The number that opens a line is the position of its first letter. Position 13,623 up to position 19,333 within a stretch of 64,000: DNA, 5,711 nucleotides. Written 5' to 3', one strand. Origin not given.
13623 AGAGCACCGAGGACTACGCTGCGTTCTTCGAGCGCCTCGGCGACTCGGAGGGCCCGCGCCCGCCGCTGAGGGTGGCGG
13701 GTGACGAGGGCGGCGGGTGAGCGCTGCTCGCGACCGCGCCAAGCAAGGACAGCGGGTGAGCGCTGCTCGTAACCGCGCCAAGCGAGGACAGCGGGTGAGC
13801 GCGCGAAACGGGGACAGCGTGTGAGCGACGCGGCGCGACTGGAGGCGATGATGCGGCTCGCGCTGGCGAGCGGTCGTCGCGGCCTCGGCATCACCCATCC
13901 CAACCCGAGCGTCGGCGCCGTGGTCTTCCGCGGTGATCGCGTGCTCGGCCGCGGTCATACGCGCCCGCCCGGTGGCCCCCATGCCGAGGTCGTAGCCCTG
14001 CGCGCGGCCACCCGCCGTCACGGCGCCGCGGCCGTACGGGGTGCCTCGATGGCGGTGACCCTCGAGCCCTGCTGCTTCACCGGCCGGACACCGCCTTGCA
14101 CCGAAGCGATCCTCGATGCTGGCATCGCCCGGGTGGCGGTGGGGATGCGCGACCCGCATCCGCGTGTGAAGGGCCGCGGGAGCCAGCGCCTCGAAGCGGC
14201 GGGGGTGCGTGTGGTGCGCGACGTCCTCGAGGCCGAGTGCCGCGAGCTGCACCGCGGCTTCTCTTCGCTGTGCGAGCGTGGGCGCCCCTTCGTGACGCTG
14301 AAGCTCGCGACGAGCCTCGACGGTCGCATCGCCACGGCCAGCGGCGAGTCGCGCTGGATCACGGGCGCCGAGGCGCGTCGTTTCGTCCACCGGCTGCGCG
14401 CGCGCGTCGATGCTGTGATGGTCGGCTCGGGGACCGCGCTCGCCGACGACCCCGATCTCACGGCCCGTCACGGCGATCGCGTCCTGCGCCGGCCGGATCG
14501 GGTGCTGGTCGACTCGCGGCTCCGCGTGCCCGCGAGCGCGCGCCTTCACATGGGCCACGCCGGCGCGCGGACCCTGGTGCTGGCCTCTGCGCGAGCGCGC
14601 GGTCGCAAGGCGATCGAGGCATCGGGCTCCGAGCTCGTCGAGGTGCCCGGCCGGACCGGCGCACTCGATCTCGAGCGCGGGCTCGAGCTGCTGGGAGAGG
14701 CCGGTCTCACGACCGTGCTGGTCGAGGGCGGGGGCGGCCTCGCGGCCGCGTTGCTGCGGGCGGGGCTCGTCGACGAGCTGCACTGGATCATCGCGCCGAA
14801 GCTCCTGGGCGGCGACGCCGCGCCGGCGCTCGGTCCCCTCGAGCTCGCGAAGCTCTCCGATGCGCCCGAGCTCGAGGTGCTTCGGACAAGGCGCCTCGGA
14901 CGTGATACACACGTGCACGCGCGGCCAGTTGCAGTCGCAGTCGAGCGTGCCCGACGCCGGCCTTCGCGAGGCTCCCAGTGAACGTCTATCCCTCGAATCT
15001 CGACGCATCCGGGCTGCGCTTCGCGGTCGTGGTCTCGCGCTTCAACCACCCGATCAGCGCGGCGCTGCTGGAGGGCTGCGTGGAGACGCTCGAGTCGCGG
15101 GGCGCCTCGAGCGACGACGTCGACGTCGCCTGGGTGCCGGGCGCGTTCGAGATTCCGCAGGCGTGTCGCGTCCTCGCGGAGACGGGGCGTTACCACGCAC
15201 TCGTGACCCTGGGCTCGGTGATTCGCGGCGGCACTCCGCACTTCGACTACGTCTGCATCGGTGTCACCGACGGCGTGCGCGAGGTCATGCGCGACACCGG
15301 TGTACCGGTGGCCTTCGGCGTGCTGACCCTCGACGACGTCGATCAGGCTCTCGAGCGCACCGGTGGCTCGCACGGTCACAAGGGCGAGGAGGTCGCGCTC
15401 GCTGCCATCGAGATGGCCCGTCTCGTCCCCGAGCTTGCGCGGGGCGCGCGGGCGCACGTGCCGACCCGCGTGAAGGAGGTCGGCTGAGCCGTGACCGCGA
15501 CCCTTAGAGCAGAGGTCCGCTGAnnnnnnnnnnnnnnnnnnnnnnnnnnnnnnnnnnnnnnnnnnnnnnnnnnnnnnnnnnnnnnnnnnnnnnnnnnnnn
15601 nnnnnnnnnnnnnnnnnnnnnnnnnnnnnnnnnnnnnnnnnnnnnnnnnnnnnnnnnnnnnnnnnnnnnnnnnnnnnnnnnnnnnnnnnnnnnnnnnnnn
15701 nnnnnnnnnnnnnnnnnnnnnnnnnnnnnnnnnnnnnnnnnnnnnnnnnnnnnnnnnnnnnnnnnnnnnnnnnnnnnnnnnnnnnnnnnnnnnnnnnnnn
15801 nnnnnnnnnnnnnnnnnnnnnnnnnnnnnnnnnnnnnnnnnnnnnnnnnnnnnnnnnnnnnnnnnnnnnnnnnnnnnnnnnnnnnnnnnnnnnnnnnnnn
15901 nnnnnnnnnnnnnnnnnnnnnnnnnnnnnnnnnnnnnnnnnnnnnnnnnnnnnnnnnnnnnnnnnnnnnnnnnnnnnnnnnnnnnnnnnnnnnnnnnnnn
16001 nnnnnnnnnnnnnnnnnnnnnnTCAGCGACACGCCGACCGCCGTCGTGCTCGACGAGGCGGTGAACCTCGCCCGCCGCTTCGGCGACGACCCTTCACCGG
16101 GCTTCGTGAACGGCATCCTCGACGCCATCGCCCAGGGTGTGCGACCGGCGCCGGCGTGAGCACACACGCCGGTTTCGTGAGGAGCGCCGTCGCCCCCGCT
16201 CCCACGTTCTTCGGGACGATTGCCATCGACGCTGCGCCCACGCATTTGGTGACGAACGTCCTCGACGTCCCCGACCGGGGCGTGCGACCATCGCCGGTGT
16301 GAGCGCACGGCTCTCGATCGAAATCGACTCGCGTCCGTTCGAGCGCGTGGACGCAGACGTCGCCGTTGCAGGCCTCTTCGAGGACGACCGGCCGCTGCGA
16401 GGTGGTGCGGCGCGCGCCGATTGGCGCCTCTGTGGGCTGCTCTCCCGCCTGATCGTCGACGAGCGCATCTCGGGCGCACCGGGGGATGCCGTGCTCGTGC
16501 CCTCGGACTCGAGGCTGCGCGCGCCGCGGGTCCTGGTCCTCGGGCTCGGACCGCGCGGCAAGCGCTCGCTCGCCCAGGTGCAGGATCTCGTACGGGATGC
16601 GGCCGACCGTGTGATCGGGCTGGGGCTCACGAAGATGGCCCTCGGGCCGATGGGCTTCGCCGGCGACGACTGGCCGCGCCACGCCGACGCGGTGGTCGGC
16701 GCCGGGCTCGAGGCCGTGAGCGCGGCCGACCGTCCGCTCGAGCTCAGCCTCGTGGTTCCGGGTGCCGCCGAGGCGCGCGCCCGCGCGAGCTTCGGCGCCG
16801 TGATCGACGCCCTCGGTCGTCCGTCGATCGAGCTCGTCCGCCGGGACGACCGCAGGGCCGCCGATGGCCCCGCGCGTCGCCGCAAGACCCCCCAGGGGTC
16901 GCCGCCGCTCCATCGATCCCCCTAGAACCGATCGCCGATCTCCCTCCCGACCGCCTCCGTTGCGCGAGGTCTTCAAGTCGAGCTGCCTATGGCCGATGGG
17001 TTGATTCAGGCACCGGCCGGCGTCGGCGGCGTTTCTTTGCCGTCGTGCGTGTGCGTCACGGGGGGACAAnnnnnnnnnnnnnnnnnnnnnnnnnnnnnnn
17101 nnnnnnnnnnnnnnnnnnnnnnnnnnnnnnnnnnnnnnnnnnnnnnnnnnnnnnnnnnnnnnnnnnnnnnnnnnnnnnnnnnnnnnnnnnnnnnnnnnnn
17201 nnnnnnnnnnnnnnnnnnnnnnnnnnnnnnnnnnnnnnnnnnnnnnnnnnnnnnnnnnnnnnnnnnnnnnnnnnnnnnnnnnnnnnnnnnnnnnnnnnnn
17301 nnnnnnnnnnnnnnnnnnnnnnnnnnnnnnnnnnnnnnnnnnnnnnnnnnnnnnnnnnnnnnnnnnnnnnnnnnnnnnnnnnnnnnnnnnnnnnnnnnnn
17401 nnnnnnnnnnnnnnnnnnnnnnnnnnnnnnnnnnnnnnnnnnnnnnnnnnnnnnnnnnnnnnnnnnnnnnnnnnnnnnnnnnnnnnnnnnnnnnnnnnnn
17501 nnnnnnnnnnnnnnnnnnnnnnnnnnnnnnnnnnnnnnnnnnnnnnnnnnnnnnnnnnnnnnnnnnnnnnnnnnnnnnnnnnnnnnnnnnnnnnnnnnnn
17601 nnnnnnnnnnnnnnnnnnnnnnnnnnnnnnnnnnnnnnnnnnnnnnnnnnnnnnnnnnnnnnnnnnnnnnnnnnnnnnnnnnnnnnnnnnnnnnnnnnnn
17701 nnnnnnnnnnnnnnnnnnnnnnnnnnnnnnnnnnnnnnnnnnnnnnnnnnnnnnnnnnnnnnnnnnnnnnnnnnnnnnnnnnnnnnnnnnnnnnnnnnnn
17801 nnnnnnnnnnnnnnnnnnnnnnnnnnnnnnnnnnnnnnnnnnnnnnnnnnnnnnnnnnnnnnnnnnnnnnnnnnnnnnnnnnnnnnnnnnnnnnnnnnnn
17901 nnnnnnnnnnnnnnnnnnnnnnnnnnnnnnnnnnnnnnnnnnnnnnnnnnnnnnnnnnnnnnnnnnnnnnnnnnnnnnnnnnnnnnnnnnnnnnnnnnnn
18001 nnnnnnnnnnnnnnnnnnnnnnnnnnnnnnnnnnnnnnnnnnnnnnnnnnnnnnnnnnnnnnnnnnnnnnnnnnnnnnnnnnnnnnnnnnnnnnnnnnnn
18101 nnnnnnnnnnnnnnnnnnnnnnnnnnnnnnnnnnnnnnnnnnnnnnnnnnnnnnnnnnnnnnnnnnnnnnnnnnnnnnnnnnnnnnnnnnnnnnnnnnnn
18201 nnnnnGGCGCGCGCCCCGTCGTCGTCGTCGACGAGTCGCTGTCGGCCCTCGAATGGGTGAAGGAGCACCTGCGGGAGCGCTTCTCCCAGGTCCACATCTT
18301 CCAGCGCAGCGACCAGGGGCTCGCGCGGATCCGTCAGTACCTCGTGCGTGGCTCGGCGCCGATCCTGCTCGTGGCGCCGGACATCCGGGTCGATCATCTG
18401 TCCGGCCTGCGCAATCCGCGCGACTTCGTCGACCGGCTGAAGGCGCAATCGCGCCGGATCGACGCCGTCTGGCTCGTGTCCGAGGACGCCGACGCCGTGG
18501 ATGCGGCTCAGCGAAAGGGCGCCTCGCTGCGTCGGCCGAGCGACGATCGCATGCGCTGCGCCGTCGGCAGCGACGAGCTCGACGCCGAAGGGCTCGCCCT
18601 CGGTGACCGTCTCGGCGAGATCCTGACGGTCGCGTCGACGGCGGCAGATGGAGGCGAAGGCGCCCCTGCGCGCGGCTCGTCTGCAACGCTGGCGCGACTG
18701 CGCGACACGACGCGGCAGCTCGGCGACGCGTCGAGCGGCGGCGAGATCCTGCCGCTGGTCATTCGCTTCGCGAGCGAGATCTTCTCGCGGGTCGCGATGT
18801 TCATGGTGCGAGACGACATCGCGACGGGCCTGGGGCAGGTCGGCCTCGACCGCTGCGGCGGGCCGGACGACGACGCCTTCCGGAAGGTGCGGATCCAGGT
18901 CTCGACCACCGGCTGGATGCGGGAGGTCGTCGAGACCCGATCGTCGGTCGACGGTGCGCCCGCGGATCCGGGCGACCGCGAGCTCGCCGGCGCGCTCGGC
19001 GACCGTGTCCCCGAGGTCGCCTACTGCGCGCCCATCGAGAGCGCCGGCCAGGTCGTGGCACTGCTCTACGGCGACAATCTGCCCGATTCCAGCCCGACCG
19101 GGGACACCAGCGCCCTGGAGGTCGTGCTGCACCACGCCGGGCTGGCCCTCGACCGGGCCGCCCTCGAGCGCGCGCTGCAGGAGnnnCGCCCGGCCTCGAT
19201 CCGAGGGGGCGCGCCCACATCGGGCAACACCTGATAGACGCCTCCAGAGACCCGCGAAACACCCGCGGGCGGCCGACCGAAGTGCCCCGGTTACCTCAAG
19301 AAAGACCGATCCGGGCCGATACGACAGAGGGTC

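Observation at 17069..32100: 12-gene chemosensory cluster with non-canonical partners (DUF4388/GAF, Zn-ribbon-REC, HEAT, coiled-coil GAF)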

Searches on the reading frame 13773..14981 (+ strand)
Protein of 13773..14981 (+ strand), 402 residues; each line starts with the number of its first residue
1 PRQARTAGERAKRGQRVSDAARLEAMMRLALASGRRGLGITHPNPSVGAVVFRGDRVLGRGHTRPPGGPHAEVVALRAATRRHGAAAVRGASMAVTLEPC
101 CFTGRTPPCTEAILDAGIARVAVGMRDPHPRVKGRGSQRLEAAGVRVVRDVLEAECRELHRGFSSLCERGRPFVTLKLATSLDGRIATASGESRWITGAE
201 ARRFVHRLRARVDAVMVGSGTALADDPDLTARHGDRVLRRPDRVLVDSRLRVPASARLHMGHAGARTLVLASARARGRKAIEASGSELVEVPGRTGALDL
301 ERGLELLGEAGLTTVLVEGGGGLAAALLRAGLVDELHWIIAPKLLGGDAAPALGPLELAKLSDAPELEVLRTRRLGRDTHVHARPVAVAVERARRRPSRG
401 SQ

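Call 31: search_protein_families(library=pfam, proteins=[window:13773-14981:+], max_evalue=0.001)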
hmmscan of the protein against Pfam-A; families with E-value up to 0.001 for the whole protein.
window:13773-14981:+ (402 aa): 4 families
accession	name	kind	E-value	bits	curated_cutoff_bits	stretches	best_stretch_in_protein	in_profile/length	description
PF01872.23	RibD_C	-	1e-47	162.9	24.1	1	172-381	1-197/197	RibD C-terminal domain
PF00383.29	dCMP_cyt_deam_1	-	1.5e-16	60.5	25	1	23-125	4-102/102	Cytidine and deoxycytidylate deaminase zinc-binding region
PF14437.12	MafB19-deam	-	3.7e-10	40.3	27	1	27-130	7-106/142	MafB19-like deaminase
PF18785.7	Inv-AAD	-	0.00017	21.9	26.5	1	56-149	11-116/129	Invertebrate-AID/APOBEC-deaminase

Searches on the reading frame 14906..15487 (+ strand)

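Call 31: search_protein_families(library=pfam, proteins=[window:14906-15487:+], max_evalue=0.001)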
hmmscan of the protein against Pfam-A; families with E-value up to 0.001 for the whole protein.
window:14906-15487:+ (193 aa): 1 family
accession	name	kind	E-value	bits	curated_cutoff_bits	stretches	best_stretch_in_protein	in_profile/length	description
PF00885.24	DMRL_synthase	-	3.2e-50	170.1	26.7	1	36-173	1-137/139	6,7-dimethyl-8-ribityllumazine synthase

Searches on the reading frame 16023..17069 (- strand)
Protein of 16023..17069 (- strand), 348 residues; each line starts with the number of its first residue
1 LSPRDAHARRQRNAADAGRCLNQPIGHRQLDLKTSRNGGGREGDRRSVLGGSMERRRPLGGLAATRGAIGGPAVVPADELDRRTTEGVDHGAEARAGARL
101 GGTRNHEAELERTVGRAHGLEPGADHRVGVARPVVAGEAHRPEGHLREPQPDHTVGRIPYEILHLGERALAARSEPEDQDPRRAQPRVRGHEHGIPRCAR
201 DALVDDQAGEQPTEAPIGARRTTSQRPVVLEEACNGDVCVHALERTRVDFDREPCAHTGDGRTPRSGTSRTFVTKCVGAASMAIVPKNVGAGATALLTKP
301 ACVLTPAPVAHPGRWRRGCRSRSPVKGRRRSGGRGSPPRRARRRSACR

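Call 31: search_protein_families(library=pfam, proteins=[window:16023-17069:-], max_evalue=0.001)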
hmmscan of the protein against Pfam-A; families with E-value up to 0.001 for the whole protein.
window:16023-17069:- (348 aa): 0 families

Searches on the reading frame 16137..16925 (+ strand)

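Call 69: search_protein_families(library=pfam, proteins=[window:16137-16925:+], max_evalue=0.01)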
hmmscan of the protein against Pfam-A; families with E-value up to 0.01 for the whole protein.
window:16137-16925:+ (262 aa): 1 family
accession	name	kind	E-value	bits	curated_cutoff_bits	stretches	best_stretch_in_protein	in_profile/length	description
PF02789.23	Peptidase_M17_N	-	8.8e-11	42.3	23.4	1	79-187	3-112/129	Cytosol aminopeptidase family, N-terminal domain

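Call 75: search_protein_families(library=ncbifam, proteins=[window:16137-16925:+], max_evalue=0.001)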
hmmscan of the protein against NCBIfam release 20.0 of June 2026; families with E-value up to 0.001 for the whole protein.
window:16137-16925:+ (262 aa): 1 family
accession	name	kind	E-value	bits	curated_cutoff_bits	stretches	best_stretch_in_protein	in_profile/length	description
NF002074.0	PRK00913.1-4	equivalog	0.00013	20.9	415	1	63-165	5-106/496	leucyl aminopeptidase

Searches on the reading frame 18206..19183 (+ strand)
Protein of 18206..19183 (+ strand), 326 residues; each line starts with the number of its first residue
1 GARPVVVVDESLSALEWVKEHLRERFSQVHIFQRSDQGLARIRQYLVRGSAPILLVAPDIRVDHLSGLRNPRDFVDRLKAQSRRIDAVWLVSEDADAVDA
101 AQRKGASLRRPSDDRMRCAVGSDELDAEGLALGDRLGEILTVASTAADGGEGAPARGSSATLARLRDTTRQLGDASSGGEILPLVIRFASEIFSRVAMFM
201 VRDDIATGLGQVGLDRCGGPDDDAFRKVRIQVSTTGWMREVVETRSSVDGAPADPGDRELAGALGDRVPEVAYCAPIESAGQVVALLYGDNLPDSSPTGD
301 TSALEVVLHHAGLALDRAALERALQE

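Call 48: predict_structure(alignment_id=A3)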
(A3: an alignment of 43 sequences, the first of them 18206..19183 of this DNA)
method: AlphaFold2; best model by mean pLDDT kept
length: 326 residues; sequences in the alignment: 43
mean_pLDDT: 89.8   pTM: 0.57
mean pLDDT of the five models: 89.8, 89.3, 88.3, 87.9, 86.9
residues with pLDDT >= 90: 234; 70-90: 68; 50-70: 14; < 50: 10
segments of 3 or more residues with pLDDT < 50: 150-157
pLDDT, mean of each block of 10 residues (from residue 1): 90 96 94 95 90 95 88 91 91 70 76 90 92 94 71 52 83 79 95 97 97 96 97 98 96 97 96 97 97 89 92 93 89
secondary structure, 60 per line:
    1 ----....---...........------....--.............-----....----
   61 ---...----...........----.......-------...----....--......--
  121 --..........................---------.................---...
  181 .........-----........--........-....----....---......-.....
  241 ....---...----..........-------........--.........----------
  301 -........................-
elements in order: E5-8 H12-22 E29-32 H35-47 E53-56 H71-81 E86-92 E107-110 H113-118 H123-148 H158-174 H178-189 E195-202 E205-212 H214-217 H222-225 E229-231 H236-244 E248-250 H255-264 E272-279 E282-290 H302-325

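Call 50: fold_search(model_id=the predicted structure, library=pdb)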
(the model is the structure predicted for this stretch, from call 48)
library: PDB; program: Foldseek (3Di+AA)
matches with E <= 10: 1462; with E <= 0.001: 333
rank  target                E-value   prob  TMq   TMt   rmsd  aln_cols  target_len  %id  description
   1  6oaq_B                1.0e-10  1.00  0.39  0.42  17.1       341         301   14  Crystal structure of a dual sensor histidine kinase in BeF3- bound state (released 2019-09-18)
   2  6ob8_B                1.4e-10  1.00  0.40  0.42  17.2       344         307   15  Crystal structure of a dual sensor histidine kinase in green light illuminated state (released 2019-09-18)
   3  6oap_A                2.1e-10  1.00  0.41  0.43  16.8       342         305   14  Crystal structure of a dual sensor histidine kinase in the green-light absorbing Pg state (released 2019-09-18)
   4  6ob8_A                2.9e-10  1.00  0.39  0.41  17.1       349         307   13  Crystal structure of a dual sensor histidine kinase in green light illuminated state (released 2019-09-18)
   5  6oap_B                4.7e-10  1.00  0.39  0.42  17.1       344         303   13  Crystal structure of a dual sensor histidine kinase in the green-light absorbing Pg state (released 2019-09-18)
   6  6oaq_A                3.0e-09  1.00  0.40  0.43  16.7       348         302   15  Crystal structure of a dual sensor histidine kinase in BeF3- bound state (released 2019-09-18)
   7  5w10_D                4.7e-08  1.00  0.39  0.68   6.7       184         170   12  Lcd1 GAF domain in complex with cAMP ligand (released 2017-06-28)
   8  5w10_C                9.2e-08  1.00  0.39  0.68   6.5       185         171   12  Lcd1 GAF domain in complex with cAMP ligand (released 2017-06-28)
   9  5w10_A                1.0e-07  1.00  0.40  0.69   3.9       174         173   14  Lcd1 GAF domain in complex with cAMP ligand (released 2017-06-28)
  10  5w10_B                1.9e-07  1.00  0.40  0.70   4.0       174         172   14  Lcd1 GAF domain in complex with cAMP ligand (released 2017-06-28)
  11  3oov_A                9.5e-07  1.00  0.39  0.72   3.2       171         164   16  Crystal structure of a methyl-accepting chemotaxis protein, residues 122 to 287 (released 2010-09-08)
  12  3lfv_B                1.5e-06  1.00  0.37  0.33   4.0       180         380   14  crystal structure of unliganded PDE5A GAF domain (released 2010-09-22)
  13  3trc                  1.6e-06  1.00  0.40  0.72   3.3       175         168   18  Structure of the GAF domain from a phosphoenolpyruvate-protein phosphotransferase (ptsP) from Coxiella burnetii (released 2011-09-28)
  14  6oza_A                1.9e-06  1.00  0.38  0.63   3.5       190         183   16  Crystal structure of the phycocyanobilin-bound GAF domain from a cyanobacterial phytochrome (released 2020-05-20)
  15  3ibj_A                1.9e-06  1.00  0.37  0.20   8.5       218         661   14  X-ray structure of PDE2A (released 2009-10-27)
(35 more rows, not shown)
